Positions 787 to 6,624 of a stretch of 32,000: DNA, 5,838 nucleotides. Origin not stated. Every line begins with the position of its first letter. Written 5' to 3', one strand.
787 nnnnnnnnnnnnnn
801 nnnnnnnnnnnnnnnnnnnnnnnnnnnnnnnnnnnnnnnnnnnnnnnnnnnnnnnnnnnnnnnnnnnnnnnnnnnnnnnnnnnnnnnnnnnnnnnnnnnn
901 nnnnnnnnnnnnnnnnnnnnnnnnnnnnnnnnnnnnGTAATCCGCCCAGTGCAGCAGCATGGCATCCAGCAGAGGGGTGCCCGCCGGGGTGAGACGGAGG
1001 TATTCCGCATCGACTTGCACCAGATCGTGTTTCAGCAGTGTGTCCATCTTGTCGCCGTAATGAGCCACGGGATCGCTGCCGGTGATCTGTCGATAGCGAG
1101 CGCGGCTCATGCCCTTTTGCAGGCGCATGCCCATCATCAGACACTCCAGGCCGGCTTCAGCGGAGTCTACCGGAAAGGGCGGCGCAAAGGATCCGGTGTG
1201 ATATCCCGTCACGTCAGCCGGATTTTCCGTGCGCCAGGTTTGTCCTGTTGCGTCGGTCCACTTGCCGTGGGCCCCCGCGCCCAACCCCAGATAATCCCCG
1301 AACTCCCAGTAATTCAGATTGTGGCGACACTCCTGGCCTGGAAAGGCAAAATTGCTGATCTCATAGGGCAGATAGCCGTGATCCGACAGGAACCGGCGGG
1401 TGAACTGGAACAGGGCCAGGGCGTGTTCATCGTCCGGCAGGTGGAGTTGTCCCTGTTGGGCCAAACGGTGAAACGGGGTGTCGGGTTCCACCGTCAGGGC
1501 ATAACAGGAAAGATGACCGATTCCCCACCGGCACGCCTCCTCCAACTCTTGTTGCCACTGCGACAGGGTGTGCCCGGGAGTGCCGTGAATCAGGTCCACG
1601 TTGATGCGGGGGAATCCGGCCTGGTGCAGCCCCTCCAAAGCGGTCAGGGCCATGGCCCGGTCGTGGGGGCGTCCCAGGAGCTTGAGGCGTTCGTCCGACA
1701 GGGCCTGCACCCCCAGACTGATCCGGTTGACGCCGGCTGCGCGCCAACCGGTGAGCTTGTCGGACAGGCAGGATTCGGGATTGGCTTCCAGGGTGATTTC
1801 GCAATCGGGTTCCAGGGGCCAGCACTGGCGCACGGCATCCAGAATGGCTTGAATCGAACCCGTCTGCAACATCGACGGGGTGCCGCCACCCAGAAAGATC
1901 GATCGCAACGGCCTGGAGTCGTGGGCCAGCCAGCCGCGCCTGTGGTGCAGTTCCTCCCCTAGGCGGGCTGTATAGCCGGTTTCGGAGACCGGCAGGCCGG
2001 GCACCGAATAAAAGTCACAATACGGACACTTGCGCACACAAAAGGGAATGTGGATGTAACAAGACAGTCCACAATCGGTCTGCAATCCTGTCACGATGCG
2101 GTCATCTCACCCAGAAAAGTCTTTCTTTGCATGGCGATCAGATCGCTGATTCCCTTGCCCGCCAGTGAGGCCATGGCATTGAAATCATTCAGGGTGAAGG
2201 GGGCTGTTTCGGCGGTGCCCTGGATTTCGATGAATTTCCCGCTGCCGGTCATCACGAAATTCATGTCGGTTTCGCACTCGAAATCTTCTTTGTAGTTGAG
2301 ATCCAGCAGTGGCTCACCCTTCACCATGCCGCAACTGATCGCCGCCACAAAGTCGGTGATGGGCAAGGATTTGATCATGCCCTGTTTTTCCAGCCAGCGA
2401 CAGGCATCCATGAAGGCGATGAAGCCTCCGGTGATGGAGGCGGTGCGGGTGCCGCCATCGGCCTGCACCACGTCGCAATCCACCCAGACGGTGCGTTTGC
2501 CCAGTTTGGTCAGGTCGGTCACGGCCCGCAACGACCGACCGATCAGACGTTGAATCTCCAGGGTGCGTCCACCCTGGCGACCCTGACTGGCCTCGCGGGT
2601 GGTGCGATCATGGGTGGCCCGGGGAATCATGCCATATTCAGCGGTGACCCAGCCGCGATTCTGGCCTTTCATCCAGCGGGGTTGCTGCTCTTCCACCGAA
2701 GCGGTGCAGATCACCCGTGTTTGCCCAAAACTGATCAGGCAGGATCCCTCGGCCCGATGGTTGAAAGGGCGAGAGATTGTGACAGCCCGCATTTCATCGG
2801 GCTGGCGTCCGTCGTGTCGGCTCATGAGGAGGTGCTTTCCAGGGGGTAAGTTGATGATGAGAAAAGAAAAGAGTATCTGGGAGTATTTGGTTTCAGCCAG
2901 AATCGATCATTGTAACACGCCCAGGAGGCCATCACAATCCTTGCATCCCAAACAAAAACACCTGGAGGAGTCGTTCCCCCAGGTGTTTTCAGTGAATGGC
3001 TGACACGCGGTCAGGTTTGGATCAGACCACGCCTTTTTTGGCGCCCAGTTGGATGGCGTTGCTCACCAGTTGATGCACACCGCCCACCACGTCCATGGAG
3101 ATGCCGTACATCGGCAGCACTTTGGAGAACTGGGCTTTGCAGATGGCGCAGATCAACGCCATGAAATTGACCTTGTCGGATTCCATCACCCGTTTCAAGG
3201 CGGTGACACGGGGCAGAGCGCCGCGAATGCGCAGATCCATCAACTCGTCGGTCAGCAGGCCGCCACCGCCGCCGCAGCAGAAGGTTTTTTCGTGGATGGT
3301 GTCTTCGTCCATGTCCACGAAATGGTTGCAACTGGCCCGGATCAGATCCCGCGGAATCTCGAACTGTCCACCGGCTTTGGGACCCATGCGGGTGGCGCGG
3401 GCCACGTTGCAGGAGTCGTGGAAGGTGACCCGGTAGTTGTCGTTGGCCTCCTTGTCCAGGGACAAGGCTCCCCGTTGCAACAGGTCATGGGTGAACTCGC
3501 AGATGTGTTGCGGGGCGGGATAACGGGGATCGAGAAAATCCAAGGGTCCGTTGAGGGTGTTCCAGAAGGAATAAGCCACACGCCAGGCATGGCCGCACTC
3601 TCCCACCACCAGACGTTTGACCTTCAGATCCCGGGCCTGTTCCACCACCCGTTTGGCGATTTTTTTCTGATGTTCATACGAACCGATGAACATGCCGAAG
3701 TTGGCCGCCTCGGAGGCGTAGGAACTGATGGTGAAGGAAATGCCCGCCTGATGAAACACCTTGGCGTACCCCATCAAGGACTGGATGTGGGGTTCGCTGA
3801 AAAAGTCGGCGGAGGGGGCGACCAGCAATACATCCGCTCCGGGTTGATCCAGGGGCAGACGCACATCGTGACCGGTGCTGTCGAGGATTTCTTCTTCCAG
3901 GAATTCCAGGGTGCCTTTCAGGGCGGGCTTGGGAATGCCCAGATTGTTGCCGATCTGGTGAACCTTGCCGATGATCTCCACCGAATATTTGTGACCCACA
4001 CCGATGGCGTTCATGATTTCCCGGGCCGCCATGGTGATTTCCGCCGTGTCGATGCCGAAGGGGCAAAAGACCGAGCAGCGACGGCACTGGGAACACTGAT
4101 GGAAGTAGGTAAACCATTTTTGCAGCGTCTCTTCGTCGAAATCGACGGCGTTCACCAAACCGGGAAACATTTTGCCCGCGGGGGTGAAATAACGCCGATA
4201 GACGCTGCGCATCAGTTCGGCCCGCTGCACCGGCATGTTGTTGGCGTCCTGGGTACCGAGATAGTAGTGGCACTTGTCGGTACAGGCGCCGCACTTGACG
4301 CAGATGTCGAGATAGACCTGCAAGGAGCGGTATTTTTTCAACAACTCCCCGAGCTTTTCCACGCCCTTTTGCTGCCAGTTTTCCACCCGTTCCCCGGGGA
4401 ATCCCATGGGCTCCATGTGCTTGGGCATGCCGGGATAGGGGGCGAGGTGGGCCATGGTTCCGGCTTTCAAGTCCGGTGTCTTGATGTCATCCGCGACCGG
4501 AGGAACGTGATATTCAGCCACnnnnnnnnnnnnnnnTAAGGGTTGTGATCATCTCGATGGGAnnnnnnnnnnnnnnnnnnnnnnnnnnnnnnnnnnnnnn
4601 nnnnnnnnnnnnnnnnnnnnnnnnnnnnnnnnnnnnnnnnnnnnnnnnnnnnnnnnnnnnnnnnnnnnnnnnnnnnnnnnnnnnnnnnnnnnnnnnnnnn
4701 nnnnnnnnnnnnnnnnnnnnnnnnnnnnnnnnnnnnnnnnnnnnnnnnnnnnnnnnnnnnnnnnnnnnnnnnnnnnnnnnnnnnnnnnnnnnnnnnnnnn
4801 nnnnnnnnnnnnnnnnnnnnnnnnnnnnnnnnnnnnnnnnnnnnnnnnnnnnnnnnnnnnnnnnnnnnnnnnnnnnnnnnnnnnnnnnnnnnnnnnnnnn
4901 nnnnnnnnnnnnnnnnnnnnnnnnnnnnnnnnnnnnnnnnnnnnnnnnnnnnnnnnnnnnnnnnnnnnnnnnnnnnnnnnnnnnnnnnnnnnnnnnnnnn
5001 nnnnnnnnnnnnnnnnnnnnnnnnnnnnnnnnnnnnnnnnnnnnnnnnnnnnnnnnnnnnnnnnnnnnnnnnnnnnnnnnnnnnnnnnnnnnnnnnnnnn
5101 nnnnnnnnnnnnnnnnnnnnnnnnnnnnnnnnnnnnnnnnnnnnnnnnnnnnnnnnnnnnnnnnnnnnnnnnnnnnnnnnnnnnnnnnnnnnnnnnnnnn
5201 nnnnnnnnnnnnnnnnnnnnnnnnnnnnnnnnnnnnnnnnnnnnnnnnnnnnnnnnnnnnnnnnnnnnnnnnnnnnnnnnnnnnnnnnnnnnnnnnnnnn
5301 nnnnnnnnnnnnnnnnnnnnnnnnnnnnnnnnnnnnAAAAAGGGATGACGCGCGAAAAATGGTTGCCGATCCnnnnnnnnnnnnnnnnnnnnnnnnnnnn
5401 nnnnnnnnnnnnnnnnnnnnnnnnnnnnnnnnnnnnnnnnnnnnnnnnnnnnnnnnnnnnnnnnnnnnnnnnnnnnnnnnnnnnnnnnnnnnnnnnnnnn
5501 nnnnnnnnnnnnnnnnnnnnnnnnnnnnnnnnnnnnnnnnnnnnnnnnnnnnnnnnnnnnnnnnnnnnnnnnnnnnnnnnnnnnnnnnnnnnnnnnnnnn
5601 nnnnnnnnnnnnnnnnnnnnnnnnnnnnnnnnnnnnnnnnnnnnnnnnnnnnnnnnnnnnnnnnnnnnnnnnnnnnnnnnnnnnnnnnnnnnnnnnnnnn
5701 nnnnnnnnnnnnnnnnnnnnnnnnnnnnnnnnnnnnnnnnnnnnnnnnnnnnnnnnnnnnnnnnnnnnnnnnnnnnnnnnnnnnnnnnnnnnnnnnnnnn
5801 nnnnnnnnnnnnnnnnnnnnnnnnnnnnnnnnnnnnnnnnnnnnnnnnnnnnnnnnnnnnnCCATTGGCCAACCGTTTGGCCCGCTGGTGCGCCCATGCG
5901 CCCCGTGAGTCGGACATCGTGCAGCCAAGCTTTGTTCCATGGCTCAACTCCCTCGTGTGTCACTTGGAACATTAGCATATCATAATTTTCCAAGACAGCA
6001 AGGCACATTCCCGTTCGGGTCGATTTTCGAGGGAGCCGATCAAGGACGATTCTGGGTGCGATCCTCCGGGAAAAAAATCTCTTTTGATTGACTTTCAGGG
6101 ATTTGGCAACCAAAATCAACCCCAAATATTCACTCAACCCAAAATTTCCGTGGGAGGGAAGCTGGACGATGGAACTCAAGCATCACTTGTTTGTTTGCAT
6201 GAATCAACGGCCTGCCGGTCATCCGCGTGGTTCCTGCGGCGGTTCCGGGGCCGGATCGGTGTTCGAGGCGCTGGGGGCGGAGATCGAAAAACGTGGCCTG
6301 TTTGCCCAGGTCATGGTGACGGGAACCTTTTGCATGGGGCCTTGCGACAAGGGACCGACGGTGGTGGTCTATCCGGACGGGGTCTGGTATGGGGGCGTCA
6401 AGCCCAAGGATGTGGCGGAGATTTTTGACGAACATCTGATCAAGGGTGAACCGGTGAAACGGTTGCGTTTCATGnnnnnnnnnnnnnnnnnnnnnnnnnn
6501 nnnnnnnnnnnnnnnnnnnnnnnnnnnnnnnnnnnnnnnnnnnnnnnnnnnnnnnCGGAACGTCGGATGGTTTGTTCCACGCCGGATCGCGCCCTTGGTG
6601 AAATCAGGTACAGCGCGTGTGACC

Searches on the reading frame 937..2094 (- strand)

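Call 8: search_protein_families(library=pfam, proteins=[window:937-2094:-], max_evalue=0.001)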
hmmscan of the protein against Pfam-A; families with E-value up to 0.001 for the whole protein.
window:937-2094:- (386 aa): 2 families
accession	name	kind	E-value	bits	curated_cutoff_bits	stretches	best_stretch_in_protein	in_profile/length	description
PF04055.27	Radical_SAM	-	3.7e-23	83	29.5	1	13-185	1-164/166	Radical SAM superfamily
PF06969.22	HemN_C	-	3.1e-10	40.4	24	1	310-374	2-66/67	HemN C-terminal domain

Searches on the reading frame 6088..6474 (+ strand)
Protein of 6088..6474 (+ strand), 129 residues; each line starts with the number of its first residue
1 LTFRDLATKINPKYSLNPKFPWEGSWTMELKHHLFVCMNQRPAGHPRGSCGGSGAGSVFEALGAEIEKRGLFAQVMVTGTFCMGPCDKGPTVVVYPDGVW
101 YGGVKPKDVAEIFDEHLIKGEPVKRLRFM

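Call 8: search_protein_families(library=pfam, proteins=[window:6088-6474:+], max_evalue=0.001)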
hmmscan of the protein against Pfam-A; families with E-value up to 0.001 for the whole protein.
window:6088-6474:+ (129 aa): 1 family
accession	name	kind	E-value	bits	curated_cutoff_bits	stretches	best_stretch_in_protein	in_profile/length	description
PF06999.17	Suc_Fer-like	-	0.00026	21.6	34.9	1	90-125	147-187/191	Sucrase/ferredoxin-like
